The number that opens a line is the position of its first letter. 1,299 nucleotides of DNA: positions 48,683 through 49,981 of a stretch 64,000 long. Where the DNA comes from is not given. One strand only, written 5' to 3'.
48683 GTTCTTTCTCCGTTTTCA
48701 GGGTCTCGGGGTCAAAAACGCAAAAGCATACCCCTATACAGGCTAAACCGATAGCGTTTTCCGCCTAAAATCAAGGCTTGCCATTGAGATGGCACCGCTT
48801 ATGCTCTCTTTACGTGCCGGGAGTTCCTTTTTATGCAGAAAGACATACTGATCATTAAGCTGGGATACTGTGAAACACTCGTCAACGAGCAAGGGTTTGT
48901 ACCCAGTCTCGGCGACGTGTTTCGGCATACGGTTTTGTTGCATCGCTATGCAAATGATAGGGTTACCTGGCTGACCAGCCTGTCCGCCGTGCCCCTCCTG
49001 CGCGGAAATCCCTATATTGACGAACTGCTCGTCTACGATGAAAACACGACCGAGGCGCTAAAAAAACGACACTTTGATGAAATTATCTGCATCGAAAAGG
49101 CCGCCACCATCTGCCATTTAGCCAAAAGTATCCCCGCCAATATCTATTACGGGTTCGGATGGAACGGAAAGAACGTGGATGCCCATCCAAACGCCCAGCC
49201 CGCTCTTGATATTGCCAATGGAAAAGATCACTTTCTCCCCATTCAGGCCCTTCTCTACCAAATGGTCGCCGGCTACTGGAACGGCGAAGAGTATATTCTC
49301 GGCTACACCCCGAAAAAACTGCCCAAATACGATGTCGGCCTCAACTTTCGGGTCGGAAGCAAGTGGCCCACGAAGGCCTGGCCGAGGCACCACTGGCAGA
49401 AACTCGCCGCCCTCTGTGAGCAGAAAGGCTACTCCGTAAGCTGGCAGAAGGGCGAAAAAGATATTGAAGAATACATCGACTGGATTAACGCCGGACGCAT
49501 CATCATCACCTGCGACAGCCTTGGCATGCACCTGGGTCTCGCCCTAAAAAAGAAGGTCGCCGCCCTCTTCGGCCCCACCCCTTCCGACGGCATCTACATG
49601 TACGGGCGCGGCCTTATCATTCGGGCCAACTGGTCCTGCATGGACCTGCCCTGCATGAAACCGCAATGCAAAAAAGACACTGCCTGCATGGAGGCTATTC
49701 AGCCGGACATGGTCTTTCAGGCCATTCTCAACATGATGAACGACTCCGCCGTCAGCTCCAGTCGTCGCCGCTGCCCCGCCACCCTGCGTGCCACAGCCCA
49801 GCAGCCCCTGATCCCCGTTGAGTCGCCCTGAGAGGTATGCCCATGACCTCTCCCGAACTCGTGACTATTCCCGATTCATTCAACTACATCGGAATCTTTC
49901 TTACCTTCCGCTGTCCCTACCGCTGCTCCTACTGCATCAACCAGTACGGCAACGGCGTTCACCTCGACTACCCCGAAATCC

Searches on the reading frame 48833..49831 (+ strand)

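Call 49: search_protein_families(library=pfam, proteins=[window:48833-49831:+], max_evalue=0.00001)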
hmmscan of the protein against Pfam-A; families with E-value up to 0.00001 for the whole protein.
window:48833-49831:+ (332 aa): 1 family
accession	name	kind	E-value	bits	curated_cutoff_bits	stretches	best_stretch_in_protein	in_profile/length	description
PF01075.23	Glyco_transf_9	-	3.2e-12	46.8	22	0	208-281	171-243/247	Glycosyltransferase family 9 (heptosyltransferase)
